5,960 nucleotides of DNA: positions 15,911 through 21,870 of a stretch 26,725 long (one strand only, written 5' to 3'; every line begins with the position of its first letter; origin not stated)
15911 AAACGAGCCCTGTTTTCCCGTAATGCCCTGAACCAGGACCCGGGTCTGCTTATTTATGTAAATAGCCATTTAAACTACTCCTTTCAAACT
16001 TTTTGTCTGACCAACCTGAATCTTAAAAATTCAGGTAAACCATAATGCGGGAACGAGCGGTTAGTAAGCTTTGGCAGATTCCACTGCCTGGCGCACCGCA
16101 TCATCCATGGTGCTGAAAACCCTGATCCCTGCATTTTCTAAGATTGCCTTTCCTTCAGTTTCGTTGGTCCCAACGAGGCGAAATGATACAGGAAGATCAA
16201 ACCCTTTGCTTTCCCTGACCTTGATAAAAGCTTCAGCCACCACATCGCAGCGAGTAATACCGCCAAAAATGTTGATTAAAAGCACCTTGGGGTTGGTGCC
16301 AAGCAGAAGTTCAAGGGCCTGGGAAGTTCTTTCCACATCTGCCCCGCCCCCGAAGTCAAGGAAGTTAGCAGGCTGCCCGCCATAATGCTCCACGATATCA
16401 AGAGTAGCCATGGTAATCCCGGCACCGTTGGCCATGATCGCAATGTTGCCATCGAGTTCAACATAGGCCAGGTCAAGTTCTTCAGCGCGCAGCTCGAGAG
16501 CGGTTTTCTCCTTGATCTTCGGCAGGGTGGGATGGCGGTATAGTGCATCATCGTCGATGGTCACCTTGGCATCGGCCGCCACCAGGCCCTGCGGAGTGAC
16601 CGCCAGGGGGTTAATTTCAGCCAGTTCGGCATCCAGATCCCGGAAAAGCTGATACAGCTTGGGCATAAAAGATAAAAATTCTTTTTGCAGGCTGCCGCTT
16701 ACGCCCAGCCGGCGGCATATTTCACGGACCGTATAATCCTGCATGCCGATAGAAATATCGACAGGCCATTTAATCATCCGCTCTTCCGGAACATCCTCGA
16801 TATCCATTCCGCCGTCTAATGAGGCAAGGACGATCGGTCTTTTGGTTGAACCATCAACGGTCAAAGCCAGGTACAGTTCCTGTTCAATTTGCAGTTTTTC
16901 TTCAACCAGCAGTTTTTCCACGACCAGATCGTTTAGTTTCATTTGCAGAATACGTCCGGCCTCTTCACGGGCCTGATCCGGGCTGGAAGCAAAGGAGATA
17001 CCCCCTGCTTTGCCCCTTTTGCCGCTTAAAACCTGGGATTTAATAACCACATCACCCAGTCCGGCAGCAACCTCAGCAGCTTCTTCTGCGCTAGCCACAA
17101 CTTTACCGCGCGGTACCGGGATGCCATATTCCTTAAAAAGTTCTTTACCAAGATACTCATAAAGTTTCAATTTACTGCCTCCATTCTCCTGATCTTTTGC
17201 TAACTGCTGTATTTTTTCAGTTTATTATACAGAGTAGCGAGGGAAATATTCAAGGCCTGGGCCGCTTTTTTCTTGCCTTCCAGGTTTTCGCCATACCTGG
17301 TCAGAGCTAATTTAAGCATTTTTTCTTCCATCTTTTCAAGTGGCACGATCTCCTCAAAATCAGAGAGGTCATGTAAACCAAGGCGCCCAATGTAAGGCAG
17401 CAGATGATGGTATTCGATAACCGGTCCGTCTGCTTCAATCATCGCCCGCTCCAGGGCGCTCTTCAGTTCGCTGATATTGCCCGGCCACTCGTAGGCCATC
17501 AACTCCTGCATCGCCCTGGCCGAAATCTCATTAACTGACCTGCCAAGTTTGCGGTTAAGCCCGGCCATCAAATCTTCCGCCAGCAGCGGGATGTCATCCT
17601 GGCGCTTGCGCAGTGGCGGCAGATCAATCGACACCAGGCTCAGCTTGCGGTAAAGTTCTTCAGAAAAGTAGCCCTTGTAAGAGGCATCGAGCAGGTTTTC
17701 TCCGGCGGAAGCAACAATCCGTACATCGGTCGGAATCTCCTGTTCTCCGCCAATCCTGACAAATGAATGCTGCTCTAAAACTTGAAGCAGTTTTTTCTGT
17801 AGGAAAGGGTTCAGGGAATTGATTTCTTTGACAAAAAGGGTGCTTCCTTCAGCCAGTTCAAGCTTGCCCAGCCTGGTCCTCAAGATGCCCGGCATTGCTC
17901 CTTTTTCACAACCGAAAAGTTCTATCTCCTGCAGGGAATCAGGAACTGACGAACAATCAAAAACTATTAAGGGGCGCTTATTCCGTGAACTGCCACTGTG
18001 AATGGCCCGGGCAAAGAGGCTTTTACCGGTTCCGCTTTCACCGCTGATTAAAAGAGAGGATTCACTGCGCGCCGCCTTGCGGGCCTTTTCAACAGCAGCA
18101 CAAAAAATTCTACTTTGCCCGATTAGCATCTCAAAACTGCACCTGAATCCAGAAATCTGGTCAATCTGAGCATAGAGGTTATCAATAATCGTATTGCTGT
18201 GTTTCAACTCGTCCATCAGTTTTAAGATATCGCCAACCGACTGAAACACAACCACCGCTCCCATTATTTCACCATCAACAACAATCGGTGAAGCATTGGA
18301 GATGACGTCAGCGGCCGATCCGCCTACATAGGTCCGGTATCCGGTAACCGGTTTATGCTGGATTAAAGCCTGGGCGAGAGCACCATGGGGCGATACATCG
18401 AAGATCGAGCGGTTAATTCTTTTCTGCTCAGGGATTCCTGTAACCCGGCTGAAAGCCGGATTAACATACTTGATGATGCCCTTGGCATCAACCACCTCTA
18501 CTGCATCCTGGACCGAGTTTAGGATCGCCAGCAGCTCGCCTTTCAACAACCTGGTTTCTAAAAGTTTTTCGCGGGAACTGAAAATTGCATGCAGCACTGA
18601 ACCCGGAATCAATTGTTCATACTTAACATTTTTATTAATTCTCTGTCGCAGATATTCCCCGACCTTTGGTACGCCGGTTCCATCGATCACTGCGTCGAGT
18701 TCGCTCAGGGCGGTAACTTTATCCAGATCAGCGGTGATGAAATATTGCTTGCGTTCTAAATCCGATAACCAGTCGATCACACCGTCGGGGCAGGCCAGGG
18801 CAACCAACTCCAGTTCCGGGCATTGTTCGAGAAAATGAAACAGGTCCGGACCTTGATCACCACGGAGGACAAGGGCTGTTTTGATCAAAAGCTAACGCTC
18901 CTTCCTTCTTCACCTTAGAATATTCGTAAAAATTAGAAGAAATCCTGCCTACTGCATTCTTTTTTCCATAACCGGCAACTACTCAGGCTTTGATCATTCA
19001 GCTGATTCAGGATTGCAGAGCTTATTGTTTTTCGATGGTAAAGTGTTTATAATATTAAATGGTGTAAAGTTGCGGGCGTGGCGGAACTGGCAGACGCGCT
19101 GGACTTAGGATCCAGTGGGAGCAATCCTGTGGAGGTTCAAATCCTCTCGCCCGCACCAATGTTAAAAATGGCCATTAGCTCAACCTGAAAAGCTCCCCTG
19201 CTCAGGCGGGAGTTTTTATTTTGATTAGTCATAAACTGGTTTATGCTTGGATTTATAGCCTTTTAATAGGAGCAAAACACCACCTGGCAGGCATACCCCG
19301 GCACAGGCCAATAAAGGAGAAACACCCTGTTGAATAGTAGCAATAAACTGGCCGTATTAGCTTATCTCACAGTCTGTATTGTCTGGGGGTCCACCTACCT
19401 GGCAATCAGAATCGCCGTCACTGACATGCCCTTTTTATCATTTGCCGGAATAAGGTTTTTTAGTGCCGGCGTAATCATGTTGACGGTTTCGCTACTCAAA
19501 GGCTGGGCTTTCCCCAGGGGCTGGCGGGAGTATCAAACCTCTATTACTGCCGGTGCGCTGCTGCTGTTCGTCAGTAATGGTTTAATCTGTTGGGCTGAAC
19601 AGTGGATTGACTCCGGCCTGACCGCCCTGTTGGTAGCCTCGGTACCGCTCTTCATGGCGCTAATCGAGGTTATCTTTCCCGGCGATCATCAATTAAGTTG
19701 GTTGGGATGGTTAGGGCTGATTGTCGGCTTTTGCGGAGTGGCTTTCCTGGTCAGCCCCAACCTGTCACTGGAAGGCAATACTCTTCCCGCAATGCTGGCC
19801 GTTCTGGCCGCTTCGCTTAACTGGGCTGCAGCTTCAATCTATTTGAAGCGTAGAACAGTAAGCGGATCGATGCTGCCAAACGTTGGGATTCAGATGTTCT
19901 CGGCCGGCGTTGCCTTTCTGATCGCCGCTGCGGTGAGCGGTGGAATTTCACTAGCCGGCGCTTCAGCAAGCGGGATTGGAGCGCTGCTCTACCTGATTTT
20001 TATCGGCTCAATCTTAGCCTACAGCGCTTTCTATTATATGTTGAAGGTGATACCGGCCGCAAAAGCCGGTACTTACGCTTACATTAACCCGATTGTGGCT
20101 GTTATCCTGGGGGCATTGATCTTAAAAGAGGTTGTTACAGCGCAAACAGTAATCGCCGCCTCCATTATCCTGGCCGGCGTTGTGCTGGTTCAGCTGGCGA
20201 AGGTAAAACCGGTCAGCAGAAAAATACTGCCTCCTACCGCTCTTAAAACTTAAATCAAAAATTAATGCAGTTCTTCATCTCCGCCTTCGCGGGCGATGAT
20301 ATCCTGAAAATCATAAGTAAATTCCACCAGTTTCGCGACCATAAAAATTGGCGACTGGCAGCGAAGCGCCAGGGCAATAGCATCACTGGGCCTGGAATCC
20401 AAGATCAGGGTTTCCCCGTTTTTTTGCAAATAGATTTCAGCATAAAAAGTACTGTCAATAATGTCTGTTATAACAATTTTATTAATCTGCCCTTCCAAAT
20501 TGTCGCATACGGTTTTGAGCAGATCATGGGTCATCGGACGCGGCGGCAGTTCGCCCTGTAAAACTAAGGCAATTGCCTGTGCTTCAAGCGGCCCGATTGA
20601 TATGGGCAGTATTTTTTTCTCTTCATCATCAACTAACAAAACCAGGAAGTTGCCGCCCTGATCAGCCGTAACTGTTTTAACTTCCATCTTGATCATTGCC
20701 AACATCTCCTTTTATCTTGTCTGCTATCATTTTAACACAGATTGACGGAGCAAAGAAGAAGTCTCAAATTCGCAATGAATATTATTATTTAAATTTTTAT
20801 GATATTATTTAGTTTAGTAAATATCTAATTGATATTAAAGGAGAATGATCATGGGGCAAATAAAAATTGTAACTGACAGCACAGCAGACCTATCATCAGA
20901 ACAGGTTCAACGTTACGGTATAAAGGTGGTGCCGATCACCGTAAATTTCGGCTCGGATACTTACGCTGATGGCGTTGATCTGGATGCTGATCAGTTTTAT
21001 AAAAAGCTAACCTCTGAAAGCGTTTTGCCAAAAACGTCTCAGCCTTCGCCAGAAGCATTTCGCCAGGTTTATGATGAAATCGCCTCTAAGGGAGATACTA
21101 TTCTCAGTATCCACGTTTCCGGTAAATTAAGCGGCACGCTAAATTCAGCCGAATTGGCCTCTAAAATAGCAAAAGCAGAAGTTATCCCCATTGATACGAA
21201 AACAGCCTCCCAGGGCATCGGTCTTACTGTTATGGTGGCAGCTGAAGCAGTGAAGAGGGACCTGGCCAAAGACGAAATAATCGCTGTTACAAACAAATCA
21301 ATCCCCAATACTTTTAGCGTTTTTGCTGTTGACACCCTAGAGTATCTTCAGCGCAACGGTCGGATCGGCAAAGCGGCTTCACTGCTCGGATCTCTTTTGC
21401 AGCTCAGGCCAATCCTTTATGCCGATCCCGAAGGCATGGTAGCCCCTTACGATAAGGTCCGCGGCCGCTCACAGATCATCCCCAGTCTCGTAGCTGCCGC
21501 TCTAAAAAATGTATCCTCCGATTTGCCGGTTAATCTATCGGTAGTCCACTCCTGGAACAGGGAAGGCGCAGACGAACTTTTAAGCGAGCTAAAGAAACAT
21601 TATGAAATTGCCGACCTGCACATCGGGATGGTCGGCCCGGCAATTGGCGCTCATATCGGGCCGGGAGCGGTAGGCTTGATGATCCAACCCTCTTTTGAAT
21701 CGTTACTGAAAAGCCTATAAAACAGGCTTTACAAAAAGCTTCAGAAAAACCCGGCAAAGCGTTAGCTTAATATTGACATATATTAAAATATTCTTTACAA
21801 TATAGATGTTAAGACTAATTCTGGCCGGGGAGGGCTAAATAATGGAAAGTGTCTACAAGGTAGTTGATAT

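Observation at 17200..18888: Enhancer-binding protein that appears unable to activate sigma54: a probable pseudo-ATPase regulator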

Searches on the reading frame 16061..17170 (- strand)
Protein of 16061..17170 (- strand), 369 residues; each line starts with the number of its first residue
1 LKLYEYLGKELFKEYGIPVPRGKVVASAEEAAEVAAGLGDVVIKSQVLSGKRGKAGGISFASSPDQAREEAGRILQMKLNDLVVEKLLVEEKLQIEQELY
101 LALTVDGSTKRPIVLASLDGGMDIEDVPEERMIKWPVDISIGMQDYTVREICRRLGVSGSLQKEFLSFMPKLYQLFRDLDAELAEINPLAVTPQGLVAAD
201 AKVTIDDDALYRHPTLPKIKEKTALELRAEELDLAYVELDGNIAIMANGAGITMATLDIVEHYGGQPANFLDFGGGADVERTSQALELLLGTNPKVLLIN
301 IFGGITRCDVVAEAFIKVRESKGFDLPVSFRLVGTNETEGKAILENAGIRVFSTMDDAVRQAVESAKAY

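Call 7: search_protein_families(library=pfam, proteins=[window:16061-17170:-], max_evalue=0.00001)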
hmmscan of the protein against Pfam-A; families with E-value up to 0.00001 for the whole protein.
window:16061-17170:- (369 aa): 4 families
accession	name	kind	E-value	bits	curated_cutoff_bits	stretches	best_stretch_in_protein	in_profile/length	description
PF08442.15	ATP-grasp_2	-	2.3e-55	187.8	29.5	1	2-190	1-201/202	ATP-grasp domain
PF00549.24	Ligase_CoA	-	4.7e-19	69.2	24.5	1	247-362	2-125/128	CoA-ligase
PF24948.1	Citrate_synth_N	-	1.1e-15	58.1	83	1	40-212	53-227/232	ATP-citrate synthase ATP-grasp domain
PF13549.11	ATP-grasp_5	-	5.7e-11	42.6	27.6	1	3-205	10-221/221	ATP-grasp domain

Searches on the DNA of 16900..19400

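Call 39: search_rna_families(source=window, start=16900, end=19400, threshold=evalue, max_evalue=1)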
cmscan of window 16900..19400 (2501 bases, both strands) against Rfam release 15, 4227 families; matches with E-value up to 1: 1.
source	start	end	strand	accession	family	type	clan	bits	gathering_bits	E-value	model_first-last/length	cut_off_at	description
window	19072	19155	+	RF00005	tRNA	Gene; tRNA;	CL00001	57.6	29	3.1e-11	1-71/71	no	tRNA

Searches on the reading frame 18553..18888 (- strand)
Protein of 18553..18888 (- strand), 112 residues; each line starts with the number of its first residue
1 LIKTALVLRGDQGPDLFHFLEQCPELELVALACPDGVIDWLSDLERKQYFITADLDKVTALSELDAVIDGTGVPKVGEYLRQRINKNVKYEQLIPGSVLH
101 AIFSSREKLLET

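Call 61: predict_structure(alignment_id=A3)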
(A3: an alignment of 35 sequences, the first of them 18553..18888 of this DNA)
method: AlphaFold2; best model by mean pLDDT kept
length: 112 residues; sequences in the alignment: 35
mean_pLDDT: 89.2   pTM: 0.81
mean pLDDT of the five models: 89.2, 89.1, 88.5, 87.6, 87.5
residues with pLDDT >= 90: 73; 70-90: 34; 50-70: 4; < 50: 1
segments of 3 or more residues with pLDDT < 50: none
pLDDT, mean of each block of 10 residues (from residue 1): 93 85 93 92 92 95 94 93 93 85 75 55
secondary structure, 60 per line:
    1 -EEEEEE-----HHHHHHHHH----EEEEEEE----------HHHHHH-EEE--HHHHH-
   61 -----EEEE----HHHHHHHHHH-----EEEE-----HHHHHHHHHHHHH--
elements in order: E2-7 H13-21 E26-32 H43-48 E50-52 H55-59 E66-69 H74-83 E89-92 H98-110

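Call 65: fold_search(model_id=the predicted structure, library=pdb)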
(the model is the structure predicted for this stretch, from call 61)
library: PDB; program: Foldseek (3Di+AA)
matches with E <= 10: 1451; with E <= 0.001: 1
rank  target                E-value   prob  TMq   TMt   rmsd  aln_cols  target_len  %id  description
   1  1nvm_F                7.4e-04  1.00  0.65  0.27   3.0       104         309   25  Crystal structure of a bifunctional aldolase-dehydrogenase : sequestering a reactive and volatile intermediate (released 2003-06-17)
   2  5gz1_A                1.1e-03  1.00  0.58  0.23   5.6       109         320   20  Structure of substrate/cofactor-free D-amino acid dehydrogenase (released 2017-04-12)
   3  5gz3_A                1.2e-03  1.00  0.59  0.23   5.5       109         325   20  Structure of D-amino acid dehydrogenase in complex with NADP (released 2017-04-12)
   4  1nvm_D                1.4e-03  1.00  0.65  0.27   3.4       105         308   25  Crystal structure of a bifunctional aldolase-dehydrogenase : sequestering a reactive and volatile intermediate (released 2003-06-17)
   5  1nvm_H                1.5e-03  1.00  0.64  0.27   3.6       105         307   23  Crystal structure of a bifunctional aldolase-dehydrogenase : sequestering a reactive and volatile intermediate (released 2003-06-17)
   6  4pg6_A                1.9e-03  1.00  0.63  0.21   8.5       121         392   16  Crystal structure of S. aureus Homoserine Dehydrogenase at pH7.0 (released 2015-05-13)
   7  5gz1_B                2.0e-03  1.00  0.57  0.23   5.6       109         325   20  Structure of substrate/cofactor-free D-amino acid dehydrogenase (released 2017-04-12)
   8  4pg6_B                2.6e-03  1.00  0.62  0.21   6.2       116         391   15  Crystal structure of S. aureus Homoserine Dehydrogenase at pH7.0 (released 2015-05-13)
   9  4pg5_A                2.8e-03  1.00  0.62  0.20   6.2       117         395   16  Crystal structure of S. aureus Homoserine Dehydrogenase at pH6.5 (released 2015-05-06)
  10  5gz3_B                2.8e-03  1.00  0.57  0.23   5.7       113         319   21  Structure of D-amino acid dehydrogenase in complex with NADP (released 2017-04-12)
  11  4lrt_B                3.0e-03  1.00  0.60  0.26   3.9       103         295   21  Crystal and solution structures of the bifunctional enzyme (Aldolase/Aldehyde dehydrogenase) from Thermomonospora curv (released 2013-09-04)
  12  4pg8_A                3.0e-03  1.00  0.59  0.20   6.4       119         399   15  Crystal structure of S. aureus Homoserine Dehydrogenase at pH8.5 (released 2015-05-06)
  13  5gz6_A                3.2e-03  1.00  0.52  0.20   3.6        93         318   24  Structure of D-amino acid dehydrogenase in complex with NADPH and 2-keto-6-aminocapronic acid (released 2017-04-12)
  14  4pg7_A                3.4e-03  1.00  0.58  0.20   6.6       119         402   14  Crystal structure of S. aureus Homoserine Dehydrogenase at pH7.5 (released 2015-05-06)
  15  4pg4_A                3.8e-03  1.00  0.63  0.21   8.5       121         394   16  Crystal structure of S. aureus Homoserine Dehydrogenase at pH6.0 (released 2015-05-06)
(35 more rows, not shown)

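Call 88: search_protein_families(library=pfam, alignment_id=A3, max_evalue=1)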
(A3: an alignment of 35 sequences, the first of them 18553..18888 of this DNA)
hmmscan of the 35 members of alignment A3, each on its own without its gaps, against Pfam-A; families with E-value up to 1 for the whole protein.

A. member 1, window:18553-18888:- (112 aa): 0 families

B. families by the number of members that match (of 35 scanned): 26 families (the first 25 are shown)
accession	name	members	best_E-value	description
PF03447.22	NAD_binding_3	19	7.1e-06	Homoserine dehydrogenase, NAD binding domain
PF01113.26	DapB_N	6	2.4e-05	Dihydrodipicolinate reductase, N-terminus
PF01408.29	GFO_IDH_MocA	2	1.8e-06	Oxidoreductase family, NAD-binding Rossmann fold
PF13241.12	NAD_binding_7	2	0.00076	Putative NAD(P)-binding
PF00899.27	ThiF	2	0.078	ThiF family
PF09188.15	DUF1951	2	0.11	Domain of unknown function (DUF1951)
PF16912.11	Glu_dehyd_C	1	1.7e-05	Glucose dehydrogenase C-terminus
PF17836.7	PglD_N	1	9e-05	PglD N-terminal domain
PF01488.26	Shikimate_DH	1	0.0001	Shikimate / quinate 5-dehydrogenase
PF02629.25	CoA_binding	1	0.0002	CoA binding domain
PF01118.30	Semialdhyde_dh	1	0.0014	Semialdehyde dehydrogenase, NAD binding domain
PF00044.30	Gp_dh_N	1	0.0044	Glyceraldehyde 3-phosphate dehydrogenase, NAD binding domain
PF02906.19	Fe_hyd_lg_C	1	0.012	Iron only hydrogenase large subunit, C-terminal domain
PF02844.21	GARS_N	1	0.023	Phosphoribosylglycinamide synthetase, N domain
PF07337.16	CagY_M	1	0.024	DC-EC Repeat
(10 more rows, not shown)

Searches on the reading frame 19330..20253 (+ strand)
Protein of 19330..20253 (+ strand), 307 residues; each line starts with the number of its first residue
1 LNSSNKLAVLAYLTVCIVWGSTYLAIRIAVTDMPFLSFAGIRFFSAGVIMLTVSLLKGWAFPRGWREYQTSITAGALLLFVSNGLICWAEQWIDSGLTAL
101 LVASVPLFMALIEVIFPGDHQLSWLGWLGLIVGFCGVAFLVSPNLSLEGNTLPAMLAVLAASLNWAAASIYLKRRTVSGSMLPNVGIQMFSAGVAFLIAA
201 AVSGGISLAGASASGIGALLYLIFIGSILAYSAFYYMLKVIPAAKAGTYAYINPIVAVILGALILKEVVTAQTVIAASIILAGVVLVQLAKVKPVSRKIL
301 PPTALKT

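Call 8: search_protein_families(library=pfam, proteins=[window:19330-20253:+], max_evalue=0.00001)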
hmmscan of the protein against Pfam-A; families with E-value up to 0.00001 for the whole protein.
window:19330-20253:+ (307 aa): 1 family
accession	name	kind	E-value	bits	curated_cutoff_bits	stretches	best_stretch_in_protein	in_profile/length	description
PF00892.27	EamA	-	3.8e-35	121.5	28.2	2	154-287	3-133/135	EamA-like transporter family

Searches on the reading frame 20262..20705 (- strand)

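Call 8: search_protein_families(library=pfam, proteins=[window:20262-20705:-], max_evalue=0.00001)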
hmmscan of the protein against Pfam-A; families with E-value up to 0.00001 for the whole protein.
window:20262-20705:- (147 aa): 1 family
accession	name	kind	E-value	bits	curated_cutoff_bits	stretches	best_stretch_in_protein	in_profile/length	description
PF02577.19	BFN_dom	-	2.7e-37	127.5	27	1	22-128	1-105/112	Bifunctional nuclease domain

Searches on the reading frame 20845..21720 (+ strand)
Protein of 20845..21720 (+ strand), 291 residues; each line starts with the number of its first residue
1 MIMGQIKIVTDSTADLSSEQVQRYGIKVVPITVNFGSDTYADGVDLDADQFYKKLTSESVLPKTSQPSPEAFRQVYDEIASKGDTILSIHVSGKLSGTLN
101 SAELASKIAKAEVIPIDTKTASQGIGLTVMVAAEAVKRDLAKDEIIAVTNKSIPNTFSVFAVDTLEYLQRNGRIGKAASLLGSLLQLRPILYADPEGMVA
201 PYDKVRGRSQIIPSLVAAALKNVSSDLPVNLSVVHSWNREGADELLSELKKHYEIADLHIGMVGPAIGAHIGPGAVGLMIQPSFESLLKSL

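Call 8: search_protein_families(library=pfam, proteins=[window:20845-21720:+], max_evalue=0.00001)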
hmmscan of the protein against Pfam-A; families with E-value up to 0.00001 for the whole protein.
window:20845-21720:+ (291 aa): 2 families
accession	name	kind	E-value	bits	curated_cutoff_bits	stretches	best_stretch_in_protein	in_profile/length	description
PF02645.21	DegV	-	6.6e-84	282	27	1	6-282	2-279/280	Uncharacterised protein, DegV family COG1307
PF13684.11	FakA-like_C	-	3.3e-07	30.3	23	1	50-176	13-128/216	Fatty acid kinase subunit A-like, C-terminal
